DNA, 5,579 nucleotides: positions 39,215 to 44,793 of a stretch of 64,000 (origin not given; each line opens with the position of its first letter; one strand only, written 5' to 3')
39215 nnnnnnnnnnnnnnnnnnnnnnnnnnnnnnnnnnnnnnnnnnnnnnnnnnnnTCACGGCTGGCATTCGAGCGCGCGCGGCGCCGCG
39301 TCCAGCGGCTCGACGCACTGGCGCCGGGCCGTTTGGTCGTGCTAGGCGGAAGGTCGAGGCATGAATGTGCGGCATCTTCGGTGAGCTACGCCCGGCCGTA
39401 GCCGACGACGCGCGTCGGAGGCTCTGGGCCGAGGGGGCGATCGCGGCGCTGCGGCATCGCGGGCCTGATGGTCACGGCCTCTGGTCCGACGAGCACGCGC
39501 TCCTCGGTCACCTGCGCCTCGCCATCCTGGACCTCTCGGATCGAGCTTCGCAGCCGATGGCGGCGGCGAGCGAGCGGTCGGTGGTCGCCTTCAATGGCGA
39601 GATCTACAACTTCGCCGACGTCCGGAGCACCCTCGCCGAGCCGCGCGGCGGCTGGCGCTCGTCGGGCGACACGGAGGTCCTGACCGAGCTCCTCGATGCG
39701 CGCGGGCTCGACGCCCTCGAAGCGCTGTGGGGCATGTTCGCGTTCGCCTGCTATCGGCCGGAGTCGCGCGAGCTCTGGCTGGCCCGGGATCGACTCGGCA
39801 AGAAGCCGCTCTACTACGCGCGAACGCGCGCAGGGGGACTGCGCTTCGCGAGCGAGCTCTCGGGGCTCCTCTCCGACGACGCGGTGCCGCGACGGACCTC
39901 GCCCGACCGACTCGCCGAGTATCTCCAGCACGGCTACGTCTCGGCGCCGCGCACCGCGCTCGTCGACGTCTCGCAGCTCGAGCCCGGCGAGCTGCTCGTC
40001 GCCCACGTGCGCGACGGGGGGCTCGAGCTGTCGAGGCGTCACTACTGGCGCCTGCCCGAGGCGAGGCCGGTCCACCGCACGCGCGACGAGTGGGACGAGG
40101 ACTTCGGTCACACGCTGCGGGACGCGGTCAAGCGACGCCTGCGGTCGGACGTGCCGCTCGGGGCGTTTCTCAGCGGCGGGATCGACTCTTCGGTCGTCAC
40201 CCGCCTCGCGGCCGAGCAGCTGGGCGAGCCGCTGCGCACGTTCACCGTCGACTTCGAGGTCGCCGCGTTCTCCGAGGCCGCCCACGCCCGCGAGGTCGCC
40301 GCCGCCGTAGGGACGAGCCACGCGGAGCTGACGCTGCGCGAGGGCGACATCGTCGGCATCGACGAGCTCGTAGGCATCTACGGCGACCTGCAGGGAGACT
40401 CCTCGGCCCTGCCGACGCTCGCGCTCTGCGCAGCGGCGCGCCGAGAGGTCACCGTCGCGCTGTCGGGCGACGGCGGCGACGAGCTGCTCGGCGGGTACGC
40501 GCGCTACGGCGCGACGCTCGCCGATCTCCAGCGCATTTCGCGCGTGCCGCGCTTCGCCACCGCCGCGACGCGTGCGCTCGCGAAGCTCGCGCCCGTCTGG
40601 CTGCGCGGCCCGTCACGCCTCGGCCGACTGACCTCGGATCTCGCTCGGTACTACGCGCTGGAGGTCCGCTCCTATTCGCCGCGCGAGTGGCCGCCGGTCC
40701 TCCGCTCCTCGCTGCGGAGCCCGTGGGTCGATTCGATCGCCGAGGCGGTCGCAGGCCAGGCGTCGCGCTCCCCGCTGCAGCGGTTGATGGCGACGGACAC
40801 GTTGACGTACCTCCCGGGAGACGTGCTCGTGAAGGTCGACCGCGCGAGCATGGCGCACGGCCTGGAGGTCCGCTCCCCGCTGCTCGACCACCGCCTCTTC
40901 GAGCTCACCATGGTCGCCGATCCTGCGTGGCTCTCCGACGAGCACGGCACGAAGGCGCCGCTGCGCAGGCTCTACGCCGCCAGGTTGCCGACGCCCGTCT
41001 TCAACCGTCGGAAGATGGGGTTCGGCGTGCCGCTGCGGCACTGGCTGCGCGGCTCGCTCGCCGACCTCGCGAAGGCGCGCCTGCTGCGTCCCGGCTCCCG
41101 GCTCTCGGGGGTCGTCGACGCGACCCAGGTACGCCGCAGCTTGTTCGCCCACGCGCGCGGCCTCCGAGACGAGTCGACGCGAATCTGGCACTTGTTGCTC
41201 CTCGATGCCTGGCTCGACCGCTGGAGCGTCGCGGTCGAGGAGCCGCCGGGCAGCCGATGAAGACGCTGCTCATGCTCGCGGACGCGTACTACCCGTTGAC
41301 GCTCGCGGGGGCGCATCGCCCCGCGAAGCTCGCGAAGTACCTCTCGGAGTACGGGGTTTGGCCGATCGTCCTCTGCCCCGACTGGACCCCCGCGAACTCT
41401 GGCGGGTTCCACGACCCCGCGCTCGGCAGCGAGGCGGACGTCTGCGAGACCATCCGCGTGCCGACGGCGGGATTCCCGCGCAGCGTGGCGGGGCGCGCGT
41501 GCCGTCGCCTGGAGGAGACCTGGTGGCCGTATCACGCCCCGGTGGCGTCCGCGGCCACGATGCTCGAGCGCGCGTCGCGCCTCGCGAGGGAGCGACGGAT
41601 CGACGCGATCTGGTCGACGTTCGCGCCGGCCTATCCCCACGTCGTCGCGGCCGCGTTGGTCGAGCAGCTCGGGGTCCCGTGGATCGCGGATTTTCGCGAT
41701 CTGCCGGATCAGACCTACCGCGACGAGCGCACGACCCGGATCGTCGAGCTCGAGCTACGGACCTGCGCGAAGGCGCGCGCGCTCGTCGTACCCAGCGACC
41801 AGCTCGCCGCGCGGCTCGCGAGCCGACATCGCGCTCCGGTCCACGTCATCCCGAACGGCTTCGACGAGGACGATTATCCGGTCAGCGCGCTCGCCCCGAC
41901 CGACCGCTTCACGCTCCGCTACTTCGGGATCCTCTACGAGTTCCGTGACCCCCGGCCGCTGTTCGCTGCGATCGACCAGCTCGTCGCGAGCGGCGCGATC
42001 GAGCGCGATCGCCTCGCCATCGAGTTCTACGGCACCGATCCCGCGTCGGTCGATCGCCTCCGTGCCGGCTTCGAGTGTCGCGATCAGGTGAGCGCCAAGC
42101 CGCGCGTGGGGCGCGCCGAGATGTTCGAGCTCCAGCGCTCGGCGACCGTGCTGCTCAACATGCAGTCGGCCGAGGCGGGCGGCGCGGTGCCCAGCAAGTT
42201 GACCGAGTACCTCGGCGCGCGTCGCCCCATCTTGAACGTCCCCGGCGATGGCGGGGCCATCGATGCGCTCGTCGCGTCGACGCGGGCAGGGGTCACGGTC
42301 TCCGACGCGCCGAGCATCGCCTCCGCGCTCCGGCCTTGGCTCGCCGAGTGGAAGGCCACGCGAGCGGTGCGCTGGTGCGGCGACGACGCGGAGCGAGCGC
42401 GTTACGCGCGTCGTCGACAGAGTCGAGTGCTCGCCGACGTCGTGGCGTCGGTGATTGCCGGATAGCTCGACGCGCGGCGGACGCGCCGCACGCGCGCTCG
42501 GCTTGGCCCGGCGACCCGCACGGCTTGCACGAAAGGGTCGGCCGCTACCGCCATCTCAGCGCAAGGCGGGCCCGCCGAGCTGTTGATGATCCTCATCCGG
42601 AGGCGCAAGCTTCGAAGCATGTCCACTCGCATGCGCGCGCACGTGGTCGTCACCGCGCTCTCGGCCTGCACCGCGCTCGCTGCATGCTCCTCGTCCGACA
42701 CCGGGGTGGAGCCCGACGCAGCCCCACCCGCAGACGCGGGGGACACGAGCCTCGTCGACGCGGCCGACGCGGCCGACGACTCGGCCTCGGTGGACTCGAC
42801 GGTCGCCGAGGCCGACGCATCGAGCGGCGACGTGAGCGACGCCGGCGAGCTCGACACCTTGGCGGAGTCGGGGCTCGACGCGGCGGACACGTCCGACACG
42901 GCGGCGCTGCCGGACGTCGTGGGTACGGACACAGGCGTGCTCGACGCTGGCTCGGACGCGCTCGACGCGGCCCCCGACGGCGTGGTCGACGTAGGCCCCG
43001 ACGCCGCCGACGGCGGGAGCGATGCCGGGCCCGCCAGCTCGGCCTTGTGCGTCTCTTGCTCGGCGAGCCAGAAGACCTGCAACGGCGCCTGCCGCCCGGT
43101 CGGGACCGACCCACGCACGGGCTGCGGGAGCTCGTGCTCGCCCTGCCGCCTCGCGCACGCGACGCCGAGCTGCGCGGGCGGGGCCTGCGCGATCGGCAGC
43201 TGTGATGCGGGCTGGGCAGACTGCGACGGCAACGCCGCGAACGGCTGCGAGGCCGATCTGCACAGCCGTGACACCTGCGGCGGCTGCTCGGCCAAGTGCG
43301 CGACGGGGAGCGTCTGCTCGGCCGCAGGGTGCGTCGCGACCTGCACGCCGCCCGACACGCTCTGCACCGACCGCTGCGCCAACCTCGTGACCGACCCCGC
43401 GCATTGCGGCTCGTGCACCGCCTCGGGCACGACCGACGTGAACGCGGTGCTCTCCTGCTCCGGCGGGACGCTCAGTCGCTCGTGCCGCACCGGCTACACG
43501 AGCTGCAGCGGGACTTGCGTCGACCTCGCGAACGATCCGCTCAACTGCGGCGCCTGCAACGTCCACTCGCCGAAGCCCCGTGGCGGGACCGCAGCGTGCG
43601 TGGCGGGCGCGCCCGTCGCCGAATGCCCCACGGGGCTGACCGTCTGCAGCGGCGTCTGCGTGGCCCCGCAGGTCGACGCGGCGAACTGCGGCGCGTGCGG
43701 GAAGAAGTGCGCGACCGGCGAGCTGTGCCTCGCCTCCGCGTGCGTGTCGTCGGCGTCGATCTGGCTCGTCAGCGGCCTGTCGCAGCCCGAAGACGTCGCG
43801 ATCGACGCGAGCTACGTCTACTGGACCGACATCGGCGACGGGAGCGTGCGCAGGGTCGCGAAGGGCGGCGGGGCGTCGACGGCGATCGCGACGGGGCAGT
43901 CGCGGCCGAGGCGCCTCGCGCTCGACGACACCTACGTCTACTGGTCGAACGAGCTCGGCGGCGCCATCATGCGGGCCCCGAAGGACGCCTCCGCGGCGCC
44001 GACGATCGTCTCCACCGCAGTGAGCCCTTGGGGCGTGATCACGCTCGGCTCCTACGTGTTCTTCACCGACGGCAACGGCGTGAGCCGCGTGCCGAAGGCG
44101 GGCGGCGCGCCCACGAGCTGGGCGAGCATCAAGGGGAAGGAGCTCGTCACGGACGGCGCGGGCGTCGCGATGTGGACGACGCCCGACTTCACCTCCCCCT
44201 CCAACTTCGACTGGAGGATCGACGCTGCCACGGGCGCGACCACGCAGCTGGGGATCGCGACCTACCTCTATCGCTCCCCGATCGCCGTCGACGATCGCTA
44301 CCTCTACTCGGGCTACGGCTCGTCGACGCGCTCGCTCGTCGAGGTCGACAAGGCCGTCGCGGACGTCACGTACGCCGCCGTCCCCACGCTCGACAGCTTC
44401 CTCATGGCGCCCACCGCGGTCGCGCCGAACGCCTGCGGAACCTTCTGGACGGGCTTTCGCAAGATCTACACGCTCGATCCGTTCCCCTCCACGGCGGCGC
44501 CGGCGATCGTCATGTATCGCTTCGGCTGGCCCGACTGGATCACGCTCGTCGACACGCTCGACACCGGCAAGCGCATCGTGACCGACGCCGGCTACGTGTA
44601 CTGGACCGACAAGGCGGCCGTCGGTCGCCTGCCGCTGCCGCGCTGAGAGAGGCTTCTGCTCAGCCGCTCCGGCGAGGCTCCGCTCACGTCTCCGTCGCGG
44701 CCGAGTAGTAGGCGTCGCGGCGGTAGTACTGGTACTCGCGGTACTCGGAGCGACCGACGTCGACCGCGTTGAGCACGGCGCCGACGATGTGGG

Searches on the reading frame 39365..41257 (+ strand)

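Call 59: search_protein_families(library=pfam, proteins=[window:39365-41257:+], max_evalue=0.0001)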
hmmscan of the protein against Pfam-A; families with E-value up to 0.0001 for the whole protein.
window:39365-41257:+ (631 aa): 3 families
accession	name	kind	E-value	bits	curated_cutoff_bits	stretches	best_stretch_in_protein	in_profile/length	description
PF00733.27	Asn_synthase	-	8.7e-90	302.3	21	1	249-617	4-353/354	Asparagine synthase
PF13537.11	GATase_7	-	5e-35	120.6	25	1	49-169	1-122/123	Glutamine amidotransferase domain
PF13522.11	GATase_6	-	9.7e-35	119.9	27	1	34-164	1-130/130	Glutamine amidotransferase domain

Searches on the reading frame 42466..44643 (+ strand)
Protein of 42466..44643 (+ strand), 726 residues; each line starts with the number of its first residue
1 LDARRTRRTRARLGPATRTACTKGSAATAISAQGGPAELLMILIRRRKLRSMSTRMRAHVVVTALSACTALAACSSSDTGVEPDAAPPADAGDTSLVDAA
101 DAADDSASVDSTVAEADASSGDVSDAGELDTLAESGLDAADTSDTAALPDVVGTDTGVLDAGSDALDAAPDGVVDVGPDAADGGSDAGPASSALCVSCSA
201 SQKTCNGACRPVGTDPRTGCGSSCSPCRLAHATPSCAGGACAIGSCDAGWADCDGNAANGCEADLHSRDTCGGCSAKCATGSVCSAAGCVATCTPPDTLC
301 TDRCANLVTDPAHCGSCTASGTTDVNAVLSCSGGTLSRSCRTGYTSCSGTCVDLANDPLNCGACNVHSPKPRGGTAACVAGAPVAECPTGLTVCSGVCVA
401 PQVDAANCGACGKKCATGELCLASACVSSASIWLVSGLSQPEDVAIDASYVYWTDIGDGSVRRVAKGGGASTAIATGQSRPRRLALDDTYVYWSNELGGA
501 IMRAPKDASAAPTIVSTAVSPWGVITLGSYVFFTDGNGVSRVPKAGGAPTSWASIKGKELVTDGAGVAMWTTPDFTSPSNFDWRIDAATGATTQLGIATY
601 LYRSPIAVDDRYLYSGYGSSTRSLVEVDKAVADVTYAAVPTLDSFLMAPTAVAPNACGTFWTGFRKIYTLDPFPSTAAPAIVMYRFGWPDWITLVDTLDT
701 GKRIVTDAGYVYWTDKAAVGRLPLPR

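Call 59: search_protein_families(library=pfam, proteins=[window:42466-44643:+], max_evalue=0.0001)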
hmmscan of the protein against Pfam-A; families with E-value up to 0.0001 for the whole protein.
window:42466-44643:+ (726 aa): 1 family
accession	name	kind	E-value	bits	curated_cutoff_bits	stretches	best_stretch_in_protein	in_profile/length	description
PF04885.19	Stig1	-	6.9e-11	42.9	24.1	1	383-427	39-83/85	Stigma-specific STIG1-like protein family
